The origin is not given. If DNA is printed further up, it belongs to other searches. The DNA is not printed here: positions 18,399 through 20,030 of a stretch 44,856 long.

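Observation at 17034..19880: Rieske / b6-type cytochrome b complex with a membrane-anchored nonaheme cytochrome c, positioned directly downstream of the outer-membrane conduit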

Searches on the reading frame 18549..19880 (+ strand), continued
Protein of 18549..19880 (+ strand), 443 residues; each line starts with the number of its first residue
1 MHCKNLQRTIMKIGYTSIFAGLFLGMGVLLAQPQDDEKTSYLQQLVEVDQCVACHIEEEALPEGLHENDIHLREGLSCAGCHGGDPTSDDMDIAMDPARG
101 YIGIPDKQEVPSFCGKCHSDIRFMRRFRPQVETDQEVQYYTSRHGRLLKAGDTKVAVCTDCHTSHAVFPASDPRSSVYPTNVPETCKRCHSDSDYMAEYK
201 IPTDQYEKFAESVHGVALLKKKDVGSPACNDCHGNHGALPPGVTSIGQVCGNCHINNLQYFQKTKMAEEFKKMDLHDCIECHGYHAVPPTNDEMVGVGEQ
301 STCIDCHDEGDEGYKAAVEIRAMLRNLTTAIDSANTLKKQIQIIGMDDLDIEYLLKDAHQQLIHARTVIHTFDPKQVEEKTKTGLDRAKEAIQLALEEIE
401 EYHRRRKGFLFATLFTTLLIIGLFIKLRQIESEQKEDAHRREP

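Call 59: search_protein_families(library=ncbifam, proteins=[L049:4745-5761:+, L049:5797-8052:+, L049:15286-17274:+, L049:17267-18838:+, L010:1608-3128:+, L010:3277-6048:+, L005:6653-8260:+, L040:11283-12584:+, L040:12609-13856:+, L040:13858-14910:+], max_evalue=0.01)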
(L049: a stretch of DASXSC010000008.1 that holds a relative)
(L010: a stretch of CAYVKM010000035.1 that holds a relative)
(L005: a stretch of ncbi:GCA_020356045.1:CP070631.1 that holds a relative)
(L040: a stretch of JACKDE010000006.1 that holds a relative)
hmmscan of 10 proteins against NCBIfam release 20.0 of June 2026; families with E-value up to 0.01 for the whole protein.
L049:4745-5761:+ (338 aa): 10 families
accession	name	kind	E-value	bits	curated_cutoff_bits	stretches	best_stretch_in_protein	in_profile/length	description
TIGR03508.1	decahem_SO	subfamily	1.6e-69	234.3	192.2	2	184-332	111-256/258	DmsE family decaheme c-type cytochrome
NF041028.1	decahem_GSU2203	exception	2.5e-66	224.1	325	1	41-331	25-302/317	GSU2203 family decaheme c-type cytochrome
TIGR01905.1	paired_CXXCH_1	subfamily_domain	1.7e-22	79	25.2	3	259-296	1-37/41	doubled CXXCH domain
TIGR03153.1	cytochr_NrfH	equivalog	1.2e-14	54.5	134.2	3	113-156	22-64/138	cytochrome c nitrite reductase small subunit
NF008659.0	PRK11659.1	equivalog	1.3e-10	41.3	184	1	18-154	15-145/188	cytochrome c nitrite reductase pentaheme subunit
NF041198.1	UshA_like_PCGU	equivalog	3.7e-10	39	275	2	86-135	473-516/519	UshA-like (seleno)protein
TIGR03146.1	cyt_nit_nrfB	equivalog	2.9e-07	30.9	166.6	1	112-251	4-144/145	cytochrome c nitrite reductase pentaheme subunit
NF047727.1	4hemeCytCCctA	equivalog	1e-06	28.8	180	1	189-251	56-107/109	tetraheme c-type cytochrome CctA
TIGR04257.1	nanowire_3heme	domain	0.0024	18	40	0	186-248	22-74/75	c(7)-type cytochrome triheme domain-containing protein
NF043010.1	Cyt554_Nsmonas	equivalog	0.005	16.2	400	0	46-74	24-52/238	cytochrome c-550 CycA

L049:5797-8052:+ (751 aa): 1 family
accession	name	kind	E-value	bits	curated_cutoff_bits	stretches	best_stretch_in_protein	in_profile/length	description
NF041027.1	GSU2204_Se_pt_1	equivalog_domain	0.00027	19.8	350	0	548-622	502-571/580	GSU2204 family CXXCH-containing (seleno)protein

L049:15286-17274:+ (662 aa): 7 families
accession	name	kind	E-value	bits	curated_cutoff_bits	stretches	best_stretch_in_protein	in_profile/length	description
TIGR01583.1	formate-DH-gamm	equivalog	1.6e-20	74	115.85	1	416-626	2-200/204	formate dehydrogenase subunit gamma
NF007924.0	PRK10639.1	equivalog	8.5e-14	51.8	341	1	413-631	4-206/211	formate dehydrogenase cytochrome b556 subunit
TIGR04257.1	nanowire_3heme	domain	3.8e-11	43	40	2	90-150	14-63/75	c(7)-type cytochrome triheme domain-containing protein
NF007558.0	PRK10179.1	equivalog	2.7e-10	40.3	339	1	414-632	5-209/217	formate dehydrogenase-N subunit gamma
TIGR03508.1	decahem_SO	subfamily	5.2e-10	39.2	192.2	1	179-275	93-175/258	DmsE family decaheme c-type cytochrome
TIGR02125.1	CytB-hydogenase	equivalog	3.4e-05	23.4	121.5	1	422-563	6-149/212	Ni/Fe-hydrogenase, b-type cytochrome subunit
TIGR03146.1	cyt_nit_nrfB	equivalog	4.2e-05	23.9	166.6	0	105-245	10-141/145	cytochrome c nitrite reductase pentaheme subunit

L049:17267-18838:+ (523 aa): 5 families
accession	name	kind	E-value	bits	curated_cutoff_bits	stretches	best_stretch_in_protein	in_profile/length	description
TIGR03153.1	cytochr_NrfH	equivalog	1.2e-15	57.8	134.2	1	109-213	3-109/138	cytochrome c nitrite reductase small subunit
TIGR03508.1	decahem_SO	subfamily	8.8e-05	22.1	192.2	0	121-218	58-155/258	DmsE family decaheme c-type cytochrome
NF011606.0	PRK15032.1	equivalog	0.00011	21.4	455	0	97-186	9-103/390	pentaheme c-type cytochrome TorC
TIGR02162.1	torC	equivalog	0.00095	18.5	478.2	0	122-191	33-108/387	pentaheme c-type cytochrome TorC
NF047727.1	4hemeCytCCctA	equivalog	0.0015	18.7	180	1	429-464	34-69/109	tetraheme c-type cytochrome CctA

L010:1608-3128:+ (506 aa): 5 families
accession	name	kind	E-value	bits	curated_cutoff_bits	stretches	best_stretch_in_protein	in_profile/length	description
TIGR03153.1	cytochr_NrfH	equivalog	6.4e-11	42.5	134.2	1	114-214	9-110/138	cytochrome c nitrite reductase small subunit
TIGR03507.1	decahem_SO1788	subfamily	0.00018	20.1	209.3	1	122-221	233-310/672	OmcA/MtrC family decaheme c-type cytochrome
NF040863.1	HgcA_corrinoid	equivalog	0.005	16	275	1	21-135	179-292/325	mercury methylation corrinoid protein HgcA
NF011606.0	PRK15032.1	equivalog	0.0067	15.6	455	0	121-187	34-104/390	pentaheme c-type cytochrome TorC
NF041762.1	diheme_GEGP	equivalog_domain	0.008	15.4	300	1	421-474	15-71/359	GEGP motif-containing diheme protein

L010:3277-6048:+ (923 aa): 11 families
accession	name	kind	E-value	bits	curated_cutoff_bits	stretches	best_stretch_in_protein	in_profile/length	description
TIGR03508.1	decahem_SO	subfamily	1.2e-22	80.6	192.2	3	451-583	62-178/258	DmsE family decaheme c-type cytochrome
NF041028.1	decahem_GSU2203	exception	8.7e-16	58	325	2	325-500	33-185/317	GSU2203 family decaheme c-type cytochrome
TIGR04257.1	nanowire_3heme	domain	4.6e-10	39.5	40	2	97-150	14-59/75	c(7)-type cytochrome triheme domain-containing protein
TIGR01583.1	formate-DH-gamm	equivalog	8.1e-09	35.8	115.85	1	652-836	2-166/204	formate dehydrogenase subunit gamma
TIGR01905.1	paired_CXXCH_1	subfamily_domain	4.1e-08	33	25.2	1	247-276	8-37/41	doubled CXXCH domain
NF008659.0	PRK11659.1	equivalog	2.2e-07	30.8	184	1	267-320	45-90/188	cytochrome c nitrite reductase pentaheme subunit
TIGR02161.1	napC_nirT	subfamily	4.6e-06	26.6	310.6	1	212-259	42-89/185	periplasmic nitrate (or nitrite) reductase c-type cytochrome, NapC/NirT family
TIGR02162.1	torC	equivalog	1.3e-05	24.6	478.2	1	208-261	37-90/387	pentaheme c-type cytochrome TorC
TIGR03146.1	cyt_nit_nrfB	equivalog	1.6e-05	25.2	166.6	1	265-321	8-56/145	cytochrome c nitrite reductase pentaheme subunit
NF007924.0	PRK10639.1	equivalog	9.5e-05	22.2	341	1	649-837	4-169/211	formate dehydrogenase cytochrome b556 subunit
NF007906.0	PRK10617.1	equivalog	0.00056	19.8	349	1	212-257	51-96/200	cytochrome c-type protein NapC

L005:6653-8260:+ (535 aa): 0 families

L040:11283-12584:+ (433 aa): 0 families

L040:12609-13856:+ (415 aa): 5 families
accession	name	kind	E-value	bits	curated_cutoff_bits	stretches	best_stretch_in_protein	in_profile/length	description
NF041781.1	mnquin_red_QrcA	equivalog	6.4e-10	38.9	180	2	56-102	30-73/174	menaquinone reductase multiheme cytochrome c subunit QrcA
TIGR04257.1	nanowire_3heme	domain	3.5e-07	30.3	40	2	123-183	8-74/75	c(7)-type cytochrome triheme domain-containing protein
NF038038.1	cytoc_DsrJ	equivalog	7.1e-05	23.1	100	0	211-236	88-115/121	sulfate reduction electron transfer complex DsrMKJOP subunit DsrJ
NF043011.1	CytC7_Geobact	equivalog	0.0035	17.8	120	1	116-183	21-88/89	cytochrome c7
NF045713.1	CxxCH_16_HmcA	equivalog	0.0079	14.8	400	1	54-118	58-124/541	sulfate respiration complex hexadecaheme cytochrome HmcA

L040:13858-14910:+ (350 aa): 2 families
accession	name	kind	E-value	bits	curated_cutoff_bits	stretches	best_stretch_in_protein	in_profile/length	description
TIGR01904.2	GSu_C4xC__C2xCH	domain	5e-13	48.6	27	1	239-307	11-63/73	CxxxxCH/CxxCH domain c-type cytochrome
NF045784.1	9HemeCytC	equivalog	0.0054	16.1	640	0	279-326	239-283/328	nine-heme cytochrome c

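Call 70: find_encoding_contigs(protein=P0002, flank=10000, max_places=2)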
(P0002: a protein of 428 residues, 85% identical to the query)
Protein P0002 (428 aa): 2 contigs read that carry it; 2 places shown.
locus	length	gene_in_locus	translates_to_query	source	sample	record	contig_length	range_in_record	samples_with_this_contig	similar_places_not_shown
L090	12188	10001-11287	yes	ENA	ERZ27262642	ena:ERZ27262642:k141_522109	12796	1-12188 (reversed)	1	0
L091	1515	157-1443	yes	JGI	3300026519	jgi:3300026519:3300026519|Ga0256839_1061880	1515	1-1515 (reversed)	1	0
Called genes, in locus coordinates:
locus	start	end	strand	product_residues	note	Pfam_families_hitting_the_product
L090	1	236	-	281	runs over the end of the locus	?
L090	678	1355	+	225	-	PF01865:PhoU_div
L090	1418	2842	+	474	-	PF01384:PHO4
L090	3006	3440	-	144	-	PF00376:MerR, PF13411:MerR_1, PF09278:MerR-DNA-bind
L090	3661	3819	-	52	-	-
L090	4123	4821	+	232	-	PF00027:cNMP_binding, PF13545:HTH_Crp_2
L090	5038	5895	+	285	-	-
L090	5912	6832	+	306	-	PF14522:Cytochrome_C7 (weak)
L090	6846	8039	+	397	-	PF09698:GSu_C4xC__C2xCH (weak)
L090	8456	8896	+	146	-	PF00355:Rieske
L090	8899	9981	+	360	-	PF00033:Cytochrome_B, PF13631:Cytochrom_B_N_2, PF00032:Cytochrom_B_C (weak)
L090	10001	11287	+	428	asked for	PF13435:Cytochrome_C554 (faint), PF22678:Cytochrom_c_NrfB-like (faint), PF09699:Paired_CXXCH_1 (faint), PF22113:Mtrc-MtrF_II-IV_dom (faint), PF14537:Cytochrom_c3_2, PF14522:Cytochrome_C7 (weak)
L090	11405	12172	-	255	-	PF01145:Band_7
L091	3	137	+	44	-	?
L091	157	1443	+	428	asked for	PF13435:Cytochrome_C554 (faint), PF22678:Cytochrom_c_NrfB-like (faint), PF09699:Paired_CXXCH_1 (faint), PF22113:Mtrc-MtrF_II-IV_dom (faint), PF14537:Cytochrom_c3_2, PF14522:Cytochrome_C7 (weak)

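Call 75: search_protein_representatives(protein=window:18579-19880:+)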
Query: 433 residues. Proteins with E-value up to 0.001 (for the whole library): 3515; up to 1e-10: 1918; up to 1e-30: 542. The best 150 are listed.
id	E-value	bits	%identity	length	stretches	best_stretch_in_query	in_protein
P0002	4.5e-258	872.5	85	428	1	1-426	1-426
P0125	1.0e-116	406.7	47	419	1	39-422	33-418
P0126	8.2e-114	397.2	35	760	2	31-426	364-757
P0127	1.4e-113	396.4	44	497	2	100-424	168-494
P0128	6.5e-104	364.5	43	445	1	38-423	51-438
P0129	7.6e-104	364.3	41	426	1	21-423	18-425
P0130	4.2e-103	361.9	44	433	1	37-423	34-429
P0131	1.1e-102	360.5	42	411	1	35-422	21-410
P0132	2.5e-102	359.4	42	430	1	34-422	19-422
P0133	3.5e-102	358.9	43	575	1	38-422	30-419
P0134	1.4e-101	356.8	42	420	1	39-422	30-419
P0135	1.1e-100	353.9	42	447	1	37-423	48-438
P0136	5.0e-100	351.7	52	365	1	39-327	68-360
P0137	2.2e-99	349.6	44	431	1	37-426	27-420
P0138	2.0e-98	346.4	40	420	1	37-419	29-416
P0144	7.9e-96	337.9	41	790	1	33-421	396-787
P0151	1.9e-93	330.0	40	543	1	31-421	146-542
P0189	2.3e-78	280.4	38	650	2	37-429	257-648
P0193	6.0e-77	275.7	38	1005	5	101-302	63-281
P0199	1.9e-75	270.8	40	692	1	39-381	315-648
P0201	2.5e-75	270.4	38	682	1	53-423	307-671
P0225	2.4e-71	257.3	37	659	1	58-423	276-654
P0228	1.5e-70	254.6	36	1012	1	58-422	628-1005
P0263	1.6e-64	234.8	36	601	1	57-423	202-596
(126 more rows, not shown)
